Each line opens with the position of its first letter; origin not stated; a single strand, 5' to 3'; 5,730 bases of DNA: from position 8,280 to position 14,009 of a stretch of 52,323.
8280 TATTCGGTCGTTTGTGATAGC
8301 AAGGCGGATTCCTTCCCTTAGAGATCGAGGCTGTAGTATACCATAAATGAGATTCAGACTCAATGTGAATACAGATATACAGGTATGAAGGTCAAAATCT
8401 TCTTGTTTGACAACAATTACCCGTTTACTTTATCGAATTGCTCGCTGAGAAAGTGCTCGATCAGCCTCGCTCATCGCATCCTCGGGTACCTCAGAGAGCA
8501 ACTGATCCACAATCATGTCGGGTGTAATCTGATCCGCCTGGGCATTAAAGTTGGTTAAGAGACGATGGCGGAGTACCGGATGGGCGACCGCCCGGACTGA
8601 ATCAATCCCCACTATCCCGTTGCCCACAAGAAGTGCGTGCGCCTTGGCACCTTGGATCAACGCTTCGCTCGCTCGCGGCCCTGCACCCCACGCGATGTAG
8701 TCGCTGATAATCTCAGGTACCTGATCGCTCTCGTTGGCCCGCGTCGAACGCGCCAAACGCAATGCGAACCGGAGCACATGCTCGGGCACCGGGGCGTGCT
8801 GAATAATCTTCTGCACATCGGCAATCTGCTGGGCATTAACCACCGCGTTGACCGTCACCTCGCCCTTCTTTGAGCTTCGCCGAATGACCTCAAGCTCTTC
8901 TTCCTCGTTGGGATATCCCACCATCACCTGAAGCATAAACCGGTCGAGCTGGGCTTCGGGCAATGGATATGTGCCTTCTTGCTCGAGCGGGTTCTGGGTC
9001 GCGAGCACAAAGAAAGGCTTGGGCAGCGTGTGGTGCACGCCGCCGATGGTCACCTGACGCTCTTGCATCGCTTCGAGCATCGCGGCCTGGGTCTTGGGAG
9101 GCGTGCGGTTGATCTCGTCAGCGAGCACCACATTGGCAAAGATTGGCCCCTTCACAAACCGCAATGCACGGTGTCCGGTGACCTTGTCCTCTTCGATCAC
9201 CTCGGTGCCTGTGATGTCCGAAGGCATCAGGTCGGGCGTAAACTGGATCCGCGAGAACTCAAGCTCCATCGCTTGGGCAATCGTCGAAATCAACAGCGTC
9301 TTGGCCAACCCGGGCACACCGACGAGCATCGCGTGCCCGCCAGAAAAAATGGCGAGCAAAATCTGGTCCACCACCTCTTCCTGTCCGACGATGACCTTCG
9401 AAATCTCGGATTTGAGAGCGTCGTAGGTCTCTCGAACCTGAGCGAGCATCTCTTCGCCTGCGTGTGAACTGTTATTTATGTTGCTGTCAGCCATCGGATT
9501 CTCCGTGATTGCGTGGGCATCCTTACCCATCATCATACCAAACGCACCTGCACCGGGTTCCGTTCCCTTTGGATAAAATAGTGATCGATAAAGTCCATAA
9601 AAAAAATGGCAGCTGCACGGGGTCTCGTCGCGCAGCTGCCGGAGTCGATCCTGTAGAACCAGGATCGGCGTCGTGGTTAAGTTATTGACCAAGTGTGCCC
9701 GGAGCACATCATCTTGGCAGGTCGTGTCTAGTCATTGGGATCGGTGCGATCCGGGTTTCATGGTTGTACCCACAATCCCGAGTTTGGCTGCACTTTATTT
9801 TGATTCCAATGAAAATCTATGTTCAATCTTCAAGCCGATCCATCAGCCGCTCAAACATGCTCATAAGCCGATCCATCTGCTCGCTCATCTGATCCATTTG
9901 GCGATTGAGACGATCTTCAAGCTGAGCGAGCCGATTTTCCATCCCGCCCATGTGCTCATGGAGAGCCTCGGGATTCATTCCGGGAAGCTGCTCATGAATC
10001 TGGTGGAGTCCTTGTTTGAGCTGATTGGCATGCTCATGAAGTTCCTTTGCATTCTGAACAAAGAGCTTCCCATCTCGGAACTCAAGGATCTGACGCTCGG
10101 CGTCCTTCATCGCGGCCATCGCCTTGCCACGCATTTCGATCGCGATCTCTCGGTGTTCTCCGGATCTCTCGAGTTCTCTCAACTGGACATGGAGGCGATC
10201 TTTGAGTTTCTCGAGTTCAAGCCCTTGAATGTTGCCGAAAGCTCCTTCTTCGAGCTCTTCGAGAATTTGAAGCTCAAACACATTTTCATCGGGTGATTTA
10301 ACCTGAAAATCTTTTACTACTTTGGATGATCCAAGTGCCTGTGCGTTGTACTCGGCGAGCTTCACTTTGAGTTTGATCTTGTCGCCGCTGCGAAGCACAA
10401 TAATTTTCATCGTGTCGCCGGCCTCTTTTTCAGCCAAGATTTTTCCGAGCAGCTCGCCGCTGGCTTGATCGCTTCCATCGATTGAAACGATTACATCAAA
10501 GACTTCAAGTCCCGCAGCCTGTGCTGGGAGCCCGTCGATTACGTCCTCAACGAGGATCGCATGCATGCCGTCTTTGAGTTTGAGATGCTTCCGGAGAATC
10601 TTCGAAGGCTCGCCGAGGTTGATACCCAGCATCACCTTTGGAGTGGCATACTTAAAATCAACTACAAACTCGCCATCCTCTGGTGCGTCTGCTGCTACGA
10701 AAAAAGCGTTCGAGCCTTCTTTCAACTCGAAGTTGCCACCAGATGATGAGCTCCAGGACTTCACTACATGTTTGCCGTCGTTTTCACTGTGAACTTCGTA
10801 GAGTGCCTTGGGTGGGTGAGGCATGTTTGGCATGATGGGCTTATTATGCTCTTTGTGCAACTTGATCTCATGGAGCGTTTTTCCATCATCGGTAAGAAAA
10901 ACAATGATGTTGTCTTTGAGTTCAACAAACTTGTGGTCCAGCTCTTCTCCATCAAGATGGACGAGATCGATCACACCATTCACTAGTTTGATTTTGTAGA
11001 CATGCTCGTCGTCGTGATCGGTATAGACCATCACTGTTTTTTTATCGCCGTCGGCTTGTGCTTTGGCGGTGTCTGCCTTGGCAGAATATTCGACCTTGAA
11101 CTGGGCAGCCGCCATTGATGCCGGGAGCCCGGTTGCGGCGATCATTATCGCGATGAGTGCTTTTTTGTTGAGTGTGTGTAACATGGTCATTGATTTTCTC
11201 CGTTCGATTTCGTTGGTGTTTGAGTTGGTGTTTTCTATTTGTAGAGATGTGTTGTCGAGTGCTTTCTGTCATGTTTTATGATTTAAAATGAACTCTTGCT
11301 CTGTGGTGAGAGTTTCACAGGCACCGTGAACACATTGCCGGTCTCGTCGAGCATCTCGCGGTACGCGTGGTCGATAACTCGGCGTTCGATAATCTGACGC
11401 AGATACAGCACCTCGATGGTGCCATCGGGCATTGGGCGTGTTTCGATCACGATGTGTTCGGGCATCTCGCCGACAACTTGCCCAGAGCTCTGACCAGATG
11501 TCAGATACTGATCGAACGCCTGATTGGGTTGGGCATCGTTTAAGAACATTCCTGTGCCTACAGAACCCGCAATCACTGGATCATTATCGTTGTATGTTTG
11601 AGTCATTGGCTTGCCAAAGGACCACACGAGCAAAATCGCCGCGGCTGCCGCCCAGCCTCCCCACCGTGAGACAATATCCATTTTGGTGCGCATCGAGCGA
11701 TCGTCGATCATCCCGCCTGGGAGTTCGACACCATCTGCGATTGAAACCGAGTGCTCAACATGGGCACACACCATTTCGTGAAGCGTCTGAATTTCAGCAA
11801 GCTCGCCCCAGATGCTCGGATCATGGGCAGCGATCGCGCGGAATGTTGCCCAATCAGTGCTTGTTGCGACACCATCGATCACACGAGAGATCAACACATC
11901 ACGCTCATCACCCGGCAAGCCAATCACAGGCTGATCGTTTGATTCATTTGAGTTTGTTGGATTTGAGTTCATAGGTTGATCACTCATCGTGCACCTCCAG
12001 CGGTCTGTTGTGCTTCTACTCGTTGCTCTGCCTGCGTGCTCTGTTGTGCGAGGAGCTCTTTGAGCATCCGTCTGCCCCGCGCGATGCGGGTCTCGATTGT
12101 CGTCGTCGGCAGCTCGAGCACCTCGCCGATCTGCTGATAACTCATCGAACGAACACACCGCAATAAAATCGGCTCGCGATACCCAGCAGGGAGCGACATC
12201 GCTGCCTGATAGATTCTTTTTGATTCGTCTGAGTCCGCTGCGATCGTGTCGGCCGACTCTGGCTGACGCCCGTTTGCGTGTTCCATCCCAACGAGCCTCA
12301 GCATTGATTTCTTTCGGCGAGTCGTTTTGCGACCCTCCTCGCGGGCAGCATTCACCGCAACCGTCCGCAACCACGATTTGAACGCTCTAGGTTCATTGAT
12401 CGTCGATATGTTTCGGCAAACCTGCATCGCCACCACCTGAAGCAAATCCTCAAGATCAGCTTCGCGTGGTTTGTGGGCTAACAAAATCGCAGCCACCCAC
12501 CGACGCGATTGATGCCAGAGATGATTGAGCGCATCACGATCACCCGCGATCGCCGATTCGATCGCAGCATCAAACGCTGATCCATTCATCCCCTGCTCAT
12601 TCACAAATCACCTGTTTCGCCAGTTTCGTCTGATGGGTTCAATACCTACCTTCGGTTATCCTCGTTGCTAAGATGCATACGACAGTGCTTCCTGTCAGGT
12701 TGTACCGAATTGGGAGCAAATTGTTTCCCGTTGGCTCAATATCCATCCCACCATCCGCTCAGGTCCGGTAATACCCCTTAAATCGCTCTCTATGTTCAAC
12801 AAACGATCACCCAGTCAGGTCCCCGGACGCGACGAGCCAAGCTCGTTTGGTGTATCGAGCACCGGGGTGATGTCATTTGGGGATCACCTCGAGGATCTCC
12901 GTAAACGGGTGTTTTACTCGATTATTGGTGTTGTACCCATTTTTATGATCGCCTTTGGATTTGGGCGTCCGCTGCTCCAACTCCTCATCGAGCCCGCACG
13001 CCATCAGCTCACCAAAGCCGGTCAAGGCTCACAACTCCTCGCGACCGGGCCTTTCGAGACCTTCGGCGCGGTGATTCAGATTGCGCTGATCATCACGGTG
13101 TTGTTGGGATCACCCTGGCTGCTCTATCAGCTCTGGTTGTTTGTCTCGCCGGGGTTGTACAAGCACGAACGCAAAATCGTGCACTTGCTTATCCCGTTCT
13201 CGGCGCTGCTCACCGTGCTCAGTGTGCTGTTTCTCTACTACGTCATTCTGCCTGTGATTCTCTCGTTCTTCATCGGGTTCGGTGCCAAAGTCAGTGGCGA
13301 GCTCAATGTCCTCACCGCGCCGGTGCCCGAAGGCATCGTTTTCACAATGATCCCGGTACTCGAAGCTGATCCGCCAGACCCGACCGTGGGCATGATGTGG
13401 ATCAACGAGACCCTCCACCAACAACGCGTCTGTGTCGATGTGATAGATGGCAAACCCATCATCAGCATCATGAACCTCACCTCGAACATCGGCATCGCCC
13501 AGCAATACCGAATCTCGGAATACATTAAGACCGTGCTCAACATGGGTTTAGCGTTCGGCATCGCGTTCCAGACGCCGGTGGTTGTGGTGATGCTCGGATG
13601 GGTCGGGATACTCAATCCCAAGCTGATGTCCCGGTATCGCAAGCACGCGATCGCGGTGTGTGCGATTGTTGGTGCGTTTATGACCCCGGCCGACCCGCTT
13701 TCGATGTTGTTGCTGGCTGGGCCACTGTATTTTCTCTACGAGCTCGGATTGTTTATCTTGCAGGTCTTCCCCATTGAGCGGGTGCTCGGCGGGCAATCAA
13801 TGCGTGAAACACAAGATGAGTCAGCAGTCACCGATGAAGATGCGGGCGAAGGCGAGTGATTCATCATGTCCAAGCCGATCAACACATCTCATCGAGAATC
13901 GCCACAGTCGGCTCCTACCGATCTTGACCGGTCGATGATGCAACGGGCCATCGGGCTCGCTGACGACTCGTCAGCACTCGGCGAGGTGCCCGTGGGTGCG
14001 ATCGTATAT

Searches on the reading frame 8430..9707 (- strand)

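Call 40: search_protein_families(library=pfam, proteins=[window:8430-9707:-], max_evalue=0.0001)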
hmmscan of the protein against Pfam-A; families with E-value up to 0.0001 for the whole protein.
window:8430-9707:- (425 aa): 6 families
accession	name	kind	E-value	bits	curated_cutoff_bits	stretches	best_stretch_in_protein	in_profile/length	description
PF07726.17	AAA_3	-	5.1e-63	211.2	27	1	125-259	1-131/131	ATPase family associated with various cellular activities (AAA)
PF17863.7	AAA_lid_2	-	2.7e-14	53.1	22.7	1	333-402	4-73/74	AAA lid domain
PF07728.20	AAA_5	-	6e-13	49.4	22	1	126-257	2-139/139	AAA domain (dynein-related subfamily)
PF20030.5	bpMoxR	-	1.1e-12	47.9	27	1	99-282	7-185/205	MoxR domain in the MoxR-vWA-beta-propeller ternary systems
PF00493.29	MCM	-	1.6e-07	31.1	23.3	1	88-242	8-175/224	MCM P-loop domain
PF00004.35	AAA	-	1e-05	26.4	21.2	0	127-240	2-111/131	ATPase family associated with various cellular activities (AAA)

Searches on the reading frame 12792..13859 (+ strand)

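Call 40: search_protein_families(library=pfam, proteins=[window:12792-13859:+], max_evalue=0.0001)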
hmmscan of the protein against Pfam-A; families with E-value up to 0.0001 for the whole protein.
window:12792-13859:+ (355 aa): 1 family
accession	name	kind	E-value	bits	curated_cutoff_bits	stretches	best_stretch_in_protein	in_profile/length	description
PF00902.23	TatC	-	5.8e-59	199.8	25.1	2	31-168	1-133/208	Sec-independent protein translocase protein (TatC)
